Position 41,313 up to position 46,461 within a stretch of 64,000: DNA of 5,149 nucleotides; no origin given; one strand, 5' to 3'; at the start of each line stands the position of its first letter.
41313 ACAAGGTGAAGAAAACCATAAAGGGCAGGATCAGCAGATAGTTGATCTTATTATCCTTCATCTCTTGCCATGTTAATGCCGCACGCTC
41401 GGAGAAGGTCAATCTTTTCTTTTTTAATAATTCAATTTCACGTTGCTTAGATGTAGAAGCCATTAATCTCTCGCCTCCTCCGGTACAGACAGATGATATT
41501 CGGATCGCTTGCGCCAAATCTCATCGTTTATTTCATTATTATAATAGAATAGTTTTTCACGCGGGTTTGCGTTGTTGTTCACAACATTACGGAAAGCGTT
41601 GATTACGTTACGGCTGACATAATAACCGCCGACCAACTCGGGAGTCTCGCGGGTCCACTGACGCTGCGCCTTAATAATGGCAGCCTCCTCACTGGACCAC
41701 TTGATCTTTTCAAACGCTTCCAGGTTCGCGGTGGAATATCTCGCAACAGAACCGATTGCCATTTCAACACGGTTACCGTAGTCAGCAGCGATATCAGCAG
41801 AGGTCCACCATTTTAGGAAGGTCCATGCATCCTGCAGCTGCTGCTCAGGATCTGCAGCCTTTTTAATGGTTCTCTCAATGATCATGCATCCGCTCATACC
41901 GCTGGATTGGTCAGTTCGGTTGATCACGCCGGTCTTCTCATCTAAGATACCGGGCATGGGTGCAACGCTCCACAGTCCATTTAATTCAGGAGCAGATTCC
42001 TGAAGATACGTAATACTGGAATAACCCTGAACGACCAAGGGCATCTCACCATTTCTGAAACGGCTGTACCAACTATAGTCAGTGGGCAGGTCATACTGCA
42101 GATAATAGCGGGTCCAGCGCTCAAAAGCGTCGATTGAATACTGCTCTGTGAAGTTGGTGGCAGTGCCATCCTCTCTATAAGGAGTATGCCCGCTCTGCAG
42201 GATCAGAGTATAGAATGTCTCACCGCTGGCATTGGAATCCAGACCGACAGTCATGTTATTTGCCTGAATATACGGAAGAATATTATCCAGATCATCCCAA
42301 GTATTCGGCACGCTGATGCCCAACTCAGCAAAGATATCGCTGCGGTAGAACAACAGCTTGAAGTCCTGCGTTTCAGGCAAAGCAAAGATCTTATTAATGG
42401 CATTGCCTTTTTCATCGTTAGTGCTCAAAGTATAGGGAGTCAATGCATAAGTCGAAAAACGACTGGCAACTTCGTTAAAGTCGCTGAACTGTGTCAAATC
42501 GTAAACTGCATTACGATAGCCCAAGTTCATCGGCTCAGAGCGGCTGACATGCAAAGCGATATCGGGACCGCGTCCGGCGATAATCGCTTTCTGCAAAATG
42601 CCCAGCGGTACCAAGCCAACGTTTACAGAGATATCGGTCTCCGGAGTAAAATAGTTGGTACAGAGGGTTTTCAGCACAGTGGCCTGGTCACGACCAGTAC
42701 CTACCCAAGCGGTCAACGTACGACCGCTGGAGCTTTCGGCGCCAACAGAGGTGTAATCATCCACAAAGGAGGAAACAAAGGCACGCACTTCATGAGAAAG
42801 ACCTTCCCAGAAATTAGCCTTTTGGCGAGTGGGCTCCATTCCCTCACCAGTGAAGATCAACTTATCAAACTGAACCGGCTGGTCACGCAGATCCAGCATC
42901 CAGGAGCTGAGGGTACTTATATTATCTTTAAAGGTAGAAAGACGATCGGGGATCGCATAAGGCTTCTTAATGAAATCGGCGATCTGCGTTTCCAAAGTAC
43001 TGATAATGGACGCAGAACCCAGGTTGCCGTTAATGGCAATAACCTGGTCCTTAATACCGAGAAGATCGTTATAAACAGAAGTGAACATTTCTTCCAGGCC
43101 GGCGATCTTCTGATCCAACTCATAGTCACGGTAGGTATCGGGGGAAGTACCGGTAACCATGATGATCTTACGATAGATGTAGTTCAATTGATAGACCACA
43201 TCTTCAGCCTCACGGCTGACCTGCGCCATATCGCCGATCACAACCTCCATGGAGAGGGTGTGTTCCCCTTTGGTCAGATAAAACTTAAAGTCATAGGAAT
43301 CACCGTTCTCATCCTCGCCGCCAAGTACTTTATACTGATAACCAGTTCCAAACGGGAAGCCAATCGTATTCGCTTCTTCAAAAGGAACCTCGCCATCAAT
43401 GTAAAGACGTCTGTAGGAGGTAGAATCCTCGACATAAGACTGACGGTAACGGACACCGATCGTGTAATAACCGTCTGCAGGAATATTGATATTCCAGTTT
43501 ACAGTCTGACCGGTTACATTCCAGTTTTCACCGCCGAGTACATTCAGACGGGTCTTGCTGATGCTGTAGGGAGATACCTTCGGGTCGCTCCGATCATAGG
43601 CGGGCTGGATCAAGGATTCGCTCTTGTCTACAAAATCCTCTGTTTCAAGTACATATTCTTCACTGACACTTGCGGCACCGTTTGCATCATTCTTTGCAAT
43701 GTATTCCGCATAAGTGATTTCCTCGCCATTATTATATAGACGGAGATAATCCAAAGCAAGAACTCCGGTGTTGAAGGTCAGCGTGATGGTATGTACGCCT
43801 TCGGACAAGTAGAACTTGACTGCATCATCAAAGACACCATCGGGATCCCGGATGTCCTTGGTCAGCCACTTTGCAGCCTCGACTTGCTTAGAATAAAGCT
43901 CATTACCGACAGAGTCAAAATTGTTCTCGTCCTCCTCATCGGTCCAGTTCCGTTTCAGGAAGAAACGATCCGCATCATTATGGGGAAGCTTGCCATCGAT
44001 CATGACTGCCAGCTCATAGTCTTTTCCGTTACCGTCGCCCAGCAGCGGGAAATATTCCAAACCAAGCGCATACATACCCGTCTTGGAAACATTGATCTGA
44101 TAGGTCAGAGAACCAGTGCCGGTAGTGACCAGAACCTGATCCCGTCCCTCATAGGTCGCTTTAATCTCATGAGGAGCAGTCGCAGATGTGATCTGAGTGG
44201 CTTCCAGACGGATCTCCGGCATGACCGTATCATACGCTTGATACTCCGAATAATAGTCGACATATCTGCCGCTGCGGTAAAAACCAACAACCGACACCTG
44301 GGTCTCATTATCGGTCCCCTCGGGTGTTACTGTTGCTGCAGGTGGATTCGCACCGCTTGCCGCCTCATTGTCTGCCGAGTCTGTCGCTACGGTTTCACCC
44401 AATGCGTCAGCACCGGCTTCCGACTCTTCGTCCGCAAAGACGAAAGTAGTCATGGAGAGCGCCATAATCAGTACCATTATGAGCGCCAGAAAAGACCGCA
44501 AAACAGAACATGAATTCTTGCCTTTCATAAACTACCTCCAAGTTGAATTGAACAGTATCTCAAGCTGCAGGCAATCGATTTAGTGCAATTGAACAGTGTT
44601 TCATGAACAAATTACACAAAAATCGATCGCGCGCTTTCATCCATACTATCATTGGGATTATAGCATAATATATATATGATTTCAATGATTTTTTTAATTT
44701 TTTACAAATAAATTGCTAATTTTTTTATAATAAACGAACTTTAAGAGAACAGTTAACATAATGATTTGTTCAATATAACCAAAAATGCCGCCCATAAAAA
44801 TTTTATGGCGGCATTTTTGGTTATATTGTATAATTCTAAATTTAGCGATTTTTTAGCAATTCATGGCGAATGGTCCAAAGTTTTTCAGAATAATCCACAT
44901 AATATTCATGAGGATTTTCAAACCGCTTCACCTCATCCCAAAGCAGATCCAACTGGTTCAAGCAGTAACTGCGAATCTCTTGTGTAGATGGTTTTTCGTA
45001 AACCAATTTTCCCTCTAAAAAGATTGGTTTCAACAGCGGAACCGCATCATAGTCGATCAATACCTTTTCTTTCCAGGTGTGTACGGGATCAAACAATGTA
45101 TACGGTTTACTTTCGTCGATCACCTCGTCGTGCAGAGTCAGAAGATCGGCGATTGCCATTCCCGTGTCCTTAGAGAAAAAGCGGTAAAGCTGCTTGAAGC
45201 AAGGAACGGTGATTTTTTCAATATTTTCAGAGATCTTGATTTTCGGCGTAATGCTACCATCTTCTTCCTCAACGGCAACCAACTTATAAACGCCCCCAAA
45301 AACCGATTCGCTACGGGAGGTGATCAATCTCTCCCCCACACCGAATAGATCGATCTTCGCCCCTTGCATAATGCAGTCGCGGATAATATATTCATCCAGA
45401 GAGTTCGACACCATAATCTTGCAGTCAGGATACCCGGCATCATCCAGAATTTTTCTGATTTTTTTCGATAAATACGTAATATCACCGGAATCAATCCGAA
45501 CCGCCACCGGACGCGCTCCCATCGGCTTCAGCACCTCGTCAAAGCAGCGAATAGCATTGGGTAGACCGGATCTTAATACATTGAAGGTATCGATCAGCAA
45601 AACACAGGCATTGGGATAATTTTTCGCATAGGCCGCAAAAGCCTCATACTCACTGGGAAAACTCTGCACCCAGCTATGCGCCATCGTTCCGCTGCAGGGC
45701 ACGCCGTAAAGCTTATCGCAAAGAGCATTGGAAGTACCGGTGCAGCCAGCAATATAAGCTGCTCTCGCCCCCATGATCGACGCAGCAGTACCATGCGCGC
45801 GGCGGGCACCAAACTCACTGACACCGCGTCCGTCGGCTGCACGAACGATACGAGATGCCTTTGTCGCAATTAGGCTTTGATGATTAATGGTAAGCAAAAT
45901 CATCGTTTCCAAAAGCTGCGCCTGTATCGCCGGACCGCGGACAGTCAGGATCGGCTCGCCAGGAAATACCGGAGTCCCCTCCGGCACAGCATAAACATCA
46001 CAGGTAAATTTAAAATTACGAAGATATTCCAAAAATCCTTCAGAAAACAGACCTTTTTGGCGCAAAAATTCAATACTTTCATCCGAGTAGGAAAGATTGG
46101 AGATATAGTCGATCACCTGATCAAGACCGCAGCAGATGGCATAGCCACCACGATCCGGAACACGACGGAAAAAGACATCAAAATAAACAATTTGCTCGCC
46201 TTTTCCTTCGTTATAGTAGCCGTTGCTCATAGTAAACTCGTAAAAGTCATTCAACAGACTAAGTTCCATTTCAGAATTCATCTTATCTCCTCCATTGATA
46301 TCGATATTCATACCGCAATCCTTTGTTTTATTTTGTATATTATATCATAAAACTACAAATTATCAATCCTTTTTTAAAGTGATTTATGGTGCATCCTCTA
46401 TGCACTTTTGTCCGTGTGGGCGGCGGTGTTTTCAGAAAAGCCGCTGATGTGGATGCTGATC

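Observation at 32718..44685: ATPase-less 8-gene operon: one giant binding protein, two complete ABC permease pairs and three non-transporter envelope proteins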

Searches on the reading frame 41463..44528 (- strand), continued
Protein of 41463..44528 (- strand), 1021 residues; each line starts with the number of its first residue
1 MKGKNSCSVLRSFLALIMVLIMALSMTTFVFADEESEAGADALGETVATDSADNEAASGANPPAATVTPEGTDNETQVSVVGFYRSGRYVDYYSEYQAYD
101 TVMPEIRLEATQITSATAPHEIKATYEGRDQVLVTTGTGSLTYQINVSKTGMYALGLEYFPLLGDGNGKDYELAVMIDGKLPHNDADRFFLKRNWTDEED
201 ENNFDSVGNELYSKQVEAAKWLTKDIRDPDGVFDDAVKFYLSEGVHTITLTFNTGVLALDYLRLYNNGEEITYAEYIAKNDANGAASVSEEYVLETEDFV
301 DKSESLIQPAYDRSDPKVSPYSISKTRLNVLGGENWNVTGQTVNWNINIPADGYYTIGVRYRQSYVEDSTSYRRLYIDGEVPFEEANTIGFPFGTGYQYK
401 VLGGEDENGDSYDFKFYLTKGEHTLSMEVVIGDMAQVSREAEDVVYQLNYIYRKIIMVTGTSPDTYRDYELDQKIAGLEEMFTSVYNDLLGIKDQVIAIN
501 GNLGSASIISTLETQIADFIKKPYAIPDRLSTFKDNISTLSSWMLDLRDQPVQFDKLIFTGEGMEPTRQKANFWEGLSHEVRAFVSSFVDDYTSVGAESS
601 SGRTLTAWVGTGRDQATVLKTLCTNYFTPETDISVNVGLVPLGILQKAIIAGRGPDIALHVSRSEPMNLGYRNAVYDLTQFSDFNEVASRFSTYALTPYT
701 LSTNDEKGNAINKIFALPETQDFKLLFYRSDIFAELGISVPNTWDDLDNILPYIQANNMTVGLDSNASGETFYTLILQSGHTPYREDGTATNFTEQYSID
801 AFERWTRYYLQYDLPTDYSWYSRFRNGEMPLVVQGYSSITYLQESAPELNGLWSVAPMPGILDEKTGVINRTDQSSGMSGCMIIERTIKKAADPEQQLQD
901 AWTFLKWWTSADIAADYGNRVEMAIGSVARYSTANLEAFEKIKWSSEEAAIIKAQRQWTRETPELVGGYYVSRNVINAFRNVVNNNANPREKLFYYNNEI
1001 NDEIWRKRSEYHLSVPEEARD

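Call 102: find_encoding_contigs(protein=P0218, flank=10000, max_places=1)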
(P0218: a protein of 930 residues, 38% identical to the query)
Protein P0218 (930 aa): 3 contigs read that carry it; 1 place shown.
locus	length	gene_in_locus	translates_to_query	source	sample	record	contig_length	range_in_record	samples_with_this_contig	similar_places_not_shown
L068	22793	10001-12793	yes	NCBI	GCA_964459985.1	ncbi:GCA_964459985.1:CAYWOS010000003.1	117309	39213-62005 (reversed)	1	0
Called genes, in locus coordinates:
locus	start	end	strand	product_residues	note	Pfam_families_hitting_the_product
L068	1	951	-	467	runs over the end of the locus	PF02952:Fucose_iso_C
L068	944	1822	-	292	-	PF01116:F_bP_aldolase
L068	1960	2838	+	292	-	PF10114:PocR, PF12833:HTH_18, PF00165:HTH_AraC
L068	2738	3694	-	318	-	PF02311:AraC_binding (weak), PF07883:Cupin_2 (weak), PF12833:HTH_18, PF00165:HTH_AraC (weak)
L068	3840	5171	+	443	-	PF01547:SBP_bac_1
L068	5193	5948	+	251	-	PF13385:Laminin_G_3 (weak)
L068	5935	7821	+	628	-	PF01229:Glyco_hydro_39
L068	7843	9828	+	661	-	PF13802:Gal_mutarotas_2, PF01055:Glyco_hydro_31_2nd, PF21365:Glyco_hydro_31_3rd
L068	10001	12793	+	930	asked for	PF01547:SBP_bac_1, PF13416:SBP_bac_8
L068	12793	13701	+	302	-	PF00528:BPD_transp_1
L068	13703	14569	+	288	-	PF00528:BPD_transp_1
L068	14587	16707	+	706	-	PF01436:NHL (faint), PF04893:Yip1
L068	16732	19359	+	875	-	PF18952:DUF5696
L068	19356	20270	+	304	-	PF00528:BPD_transp_1 (weak)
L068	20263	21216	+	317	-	PF00528:BPD_transp_1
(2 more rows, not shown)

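Call 103: find_encoding_contigs(protein=P0210, flank=10000, max_places=1)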
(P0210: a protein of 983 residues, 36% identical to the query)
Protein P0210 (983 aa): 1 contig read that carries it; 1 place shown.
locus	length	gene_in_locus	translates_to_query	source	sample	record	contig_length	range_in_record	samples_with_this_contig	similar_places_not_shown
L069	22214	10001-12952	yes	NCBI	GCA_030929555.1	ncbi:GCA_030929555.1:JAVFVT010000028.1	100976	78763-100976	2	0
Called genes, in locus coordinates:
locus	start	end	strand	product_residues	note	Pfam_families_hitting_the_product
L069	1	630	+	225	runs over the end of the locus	PF12706:Lactamase_B_2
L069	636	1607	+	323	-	PF00149:Metallophos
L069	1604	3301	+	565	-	PF13320:GH123_cat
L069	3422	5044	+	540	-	PF13320:GH123_cat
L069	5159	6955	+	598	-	PF02743:dCache_1, PF06580:His_kinase, PF02518:HATPase_c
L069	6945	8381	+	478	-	PF00072:Response_reg, PF12833:HTH_18, PF00165:HTH_AraC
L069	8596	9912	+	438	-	PF01547:SBP_bac_1, PF13416:SBP_bac_8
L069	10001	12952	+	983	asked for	PF01547:SBP_bac_1, PF13416:SBP_bac_8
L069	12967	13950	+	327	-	PF00528:BPD_transp_1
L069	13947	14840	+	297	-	PF00528:BPD_transp_1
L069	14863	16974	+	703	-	PF01436:NHL (weak), PF04893:Yip1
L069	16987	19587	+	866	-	PF18952:DUF5696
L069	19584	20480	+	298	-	PF00528:BPD_transp_1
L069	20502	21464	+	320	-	PF00528:BPD_transp_1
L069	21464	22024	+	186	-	PF01120:Alpha_L_fucos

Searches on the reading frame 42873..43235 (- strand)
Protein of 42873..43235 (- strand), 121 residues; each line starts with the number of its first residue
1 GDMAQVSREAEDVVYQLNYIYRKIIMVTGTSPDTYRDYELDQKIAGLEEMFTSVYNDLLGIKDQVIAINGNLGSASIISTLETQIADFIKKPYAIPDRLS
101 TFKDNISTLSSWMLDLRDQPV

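Call 64: search_protein_families(library=pfam, proteins=[window:42873-43235:-], max_evalue=10)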
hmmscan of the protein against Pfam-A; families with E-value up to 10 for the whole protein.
window:42873-43235:- (121 aa): 0 families

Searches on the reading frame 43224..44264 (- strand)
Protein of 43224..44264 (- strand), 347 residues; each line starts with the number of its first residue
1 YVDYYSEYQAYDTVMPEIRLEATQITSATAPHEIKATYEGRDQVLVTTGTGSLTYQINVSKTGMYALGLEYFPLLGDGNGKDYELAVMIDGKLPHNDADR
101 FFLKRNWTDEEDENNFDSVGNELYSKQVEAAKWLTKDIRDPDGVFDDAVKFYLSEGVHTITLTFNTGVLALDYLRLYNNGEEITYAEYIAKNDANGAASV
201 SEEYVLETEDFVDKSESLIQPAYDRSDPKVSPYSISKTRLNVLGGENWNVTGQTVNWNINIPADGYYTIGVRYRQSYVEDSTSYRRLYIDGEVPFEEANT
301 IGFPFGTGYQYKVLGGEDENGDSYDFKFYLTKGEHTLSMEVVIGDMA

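Call 67: search_solved_structures(query=A6, max_evalue=10)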
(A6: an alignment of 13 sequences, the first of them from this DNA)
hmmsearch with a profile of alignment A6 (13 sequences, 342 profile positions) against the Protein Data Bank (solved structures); distinct sequences matched with E-value up to 10: 22.
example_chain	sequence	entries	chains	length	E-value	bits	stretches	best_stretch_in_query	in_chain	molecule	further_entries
5x7g_A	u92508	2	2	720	1.4e-08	37.5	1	247-341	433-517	Cycloisomaltooligosaccharide glucanotransferase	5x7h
2w47_A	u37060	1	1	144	0.00074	21.9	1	33-121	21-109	LIPOLYTIC ENZYME, G-D-S-L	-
2w1w_A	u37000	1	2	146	0.00077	21.8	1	33-121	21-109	LIPOLYTIC ENZYME, G-D-S-L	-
3wnp_A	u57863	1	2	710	0.0029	20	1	247-339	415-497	Cycloisomaltooligosaccharide glucanotransferase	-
2vzp_A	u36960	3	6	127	0.0029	19.9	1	33-85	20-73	EXO-BETA-D-GLUCOSAMINIDASE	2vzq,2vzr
9rzy_A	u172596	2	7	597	0.0086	18.4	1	7-74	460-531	Alpha-L-fucosidase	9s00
8zvk_A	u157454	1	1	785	0.013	17.8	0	33-275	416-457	AaBgIC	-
6c26_B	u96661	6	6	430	0.023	17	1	184-250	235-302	Dolichyl-diphosphooligosaccharide--protein glycosyltransferase subunit WBP1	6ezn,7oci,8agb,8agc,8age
2vzt_A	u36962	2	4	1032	0.047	16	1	33-85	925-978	EXO-BETA-D-GLUCOSAMINIDASE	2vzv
2vzo_A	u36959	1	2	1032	0.047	16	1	33-85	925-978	EXO-BETA-D-GLUCOSAMINIDASE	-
2vzs_A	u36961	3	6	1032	0.047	16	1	33-85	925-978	EXO-BETA-D-GLUCOSAMINIDASE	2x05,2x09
2vzu_A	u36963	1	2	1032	0.047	16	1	33-85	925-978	EXO-BETA-D-GLUCOSAMINIDASE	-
6yj6_C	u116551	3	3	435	0.076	15.3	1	205-278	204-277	Transcription factor tau 55 kDa subunit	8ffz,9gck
2y8k_A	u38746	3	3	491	0.17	14.2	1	243-272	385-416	CARBOHYDRATE BINDING FAMILY 6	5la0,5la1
5la2_A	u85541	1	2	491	0.17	14.2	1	243-272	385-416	Carbohydrate binding family 6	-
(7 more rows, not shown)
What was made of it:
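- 41463..44528 (-): Giant membrane-tethered binding protein (1021 aa): N-terminal TM helix, disordered tether, two CBM35-like beta-sandwiches, three-helix stalk, CUT1 oligosaccharide-binding fold. A profile of residues 89-435 hits CBM35 domains of 5x7g (1.4e-8) and 2w47 (7e-4) (call 67).
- On CBM35: The profile hits CBM35 of CITase at 1.4e-8, CBM35 of 2w47 at 7e-4 and of CsxA at 3e-3 (call 67).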

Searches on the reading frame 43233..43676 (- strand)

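Call 64: search_protein_families(library=pfam, proteins=[window:43233-43676:-], max_evalue=10)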
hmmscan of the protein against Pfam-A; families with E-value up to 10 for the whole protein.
window:43233-43676:- (148 aa): 2 families
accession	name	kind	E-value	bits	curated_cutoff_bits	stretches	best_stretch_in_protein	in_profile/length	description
PF25275.1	Golvesin_C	-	0.0034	17.9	31.6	1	55-87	39-72/132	Golvesin C-terminal domain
PF16990.11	CBM_35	-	0.0045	17.7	28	1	47-84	25-63/121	Carbohydrate binding module (family 35)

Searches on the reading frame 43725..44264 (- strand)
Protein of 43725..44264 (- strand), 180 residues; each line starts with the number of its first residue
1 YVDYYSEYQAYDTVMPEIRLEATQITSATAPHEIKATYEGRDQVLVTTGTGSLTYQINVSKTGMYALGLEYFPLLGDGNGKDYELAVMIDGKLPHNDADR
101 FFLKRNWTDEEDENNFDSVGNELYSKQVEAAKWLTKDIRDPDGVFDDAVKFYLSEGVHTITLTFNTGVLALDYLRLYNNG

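Call 64: search_protein_families(library=pfam, proteins=[window:43725-44264:-], max_evalue=10)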
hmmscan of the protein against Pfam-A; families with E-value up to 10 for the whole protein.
window:43725-44264:- (180 aa): 1 family
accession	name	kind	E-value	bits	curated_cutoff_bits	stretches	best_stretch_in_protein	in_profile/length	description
PF16990.11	CBM_35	-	0.12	13.1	28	1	36-71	20-56/121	Carbohydrate binding module (family 35)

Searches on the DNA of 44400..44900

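Call 49: search_rna_families(source=window, start=44400, end=44900, threshold=evalue, max_evalue=1)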
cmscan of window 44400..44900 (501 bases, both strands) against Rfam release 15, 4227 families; matches with E-value up to 1: 18.
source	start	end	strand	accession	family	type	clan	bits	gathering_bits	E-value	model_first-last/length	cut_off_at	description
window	44764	44837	+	RF00645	MIR169_2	Gene; miRNA;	CL00098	30.1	50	4e-06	1-118/118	no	MIR169_2 microRNA precursor family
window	44768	44833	+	RF04130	MIR7996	Gene; miRNA;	-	26.6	119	0.012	1-190/190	no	MIR7996 microRNA precursor family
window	44765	44834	+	RF03845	mir-3327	Gene; miRNA;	-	26.1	85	0.017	1-89/89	no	mir-3327 microRNA precursor family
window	44762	44834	-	RF00645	MIR169_2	Gene; miRNA;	CL00098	25.9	50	0.00012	1-118/118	no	MIR169_2 microRNA precursor family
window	44758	44841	-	RF00689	MIR390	Gene; miRNA;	-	25.4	77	0.0064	1-121/121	no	MIR390 microRNA precursor family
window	44759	44840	-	RF03759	MIR8703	Gene; miRNA;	-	25.3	94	0.054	1-83/83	no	MIR8703 microRNA precursor family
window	44771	44835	-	RF02319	TtnuHACA12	Gene; snRNA; snoRNA; HACA-box;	-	24.7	80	0.25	1-131/131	no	Tetrahymena snoRNA TtnuHACA12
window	44774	44827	+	RF04128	MIR8562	Gene; miRNA;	-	24.1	211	0.027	96-149/242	no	MIR8562 microRNA precursor family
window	44719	44820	+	RF01470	rli38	Gene; sRNA;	-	24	49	0.45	1-150/150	no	Listeria sRNA rli38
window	44767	44830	-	RF04230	mir-9261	Gene; miRNA;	-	23.2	86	0.031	1-92/92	no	mir-9261 microRNA precursor family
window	44784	44846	-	RF02844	RefA9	Gene; antisense;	-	22.7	49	0.38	1-64/64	no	Enterococcus sRNA A9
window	44768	44833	+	RF04127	MIR8007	Gene; miRNA;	-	22.5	195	0.044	1-226/226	no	MIR8007 microRNA precursor family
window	44778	44843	-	RF00506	Thr_leader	Cis-reg; leader;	-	22.5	55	0.063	1-118/118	no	Threonine operon leader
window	44776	44821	-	RF03697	mir-722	Gene; miRNA;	-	21.7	81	0.12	1-67/67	no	mir-722 microRNA precursor family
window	44761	44831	-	RF04128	MIR8562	Gene; miRNA;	-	20.4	211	0.17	90-162/242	no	MIR8562 microRNA precursor family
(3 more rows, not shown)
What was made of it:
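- Tried and rejected: The weak hits there are the upstream gene's terminator (call 49).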

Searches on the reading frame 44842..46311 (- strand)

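Call 33: search_protein_families(library=pfam, proteins=[window:44842-46311:-], max_evalue=0.001)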
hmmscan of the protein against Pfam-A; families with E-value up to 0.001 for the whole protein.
window:44842-46311:- (489 aa): 4 families
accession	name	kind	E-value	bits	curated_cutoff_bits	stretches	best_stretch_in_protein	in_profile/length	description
PF17956.6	NAPRTase_C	-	3.5e-39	134.2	23.3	1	373-481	2-110/111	Nicotinate phosphoribosyltransferase C-terminal domain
PF17767.7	NAPRTase_N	-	1.6e-37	129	32.6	1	19-143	1-125/125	Nicotinate phosphoribosyltransferase (NAPRTase) N-terminal domain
PF02749.22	QRPTase_N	-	4.9e-07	30.3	27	1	100-146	37-82/82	Quinolinate phosphoribosyl transferase, N-terminal domain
PF04095.22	NAPRTase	-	1.7e-06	28.4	20.8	1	164-366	3-219/239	Nicotinate phosphoribosyltransferase (NAPRTase) family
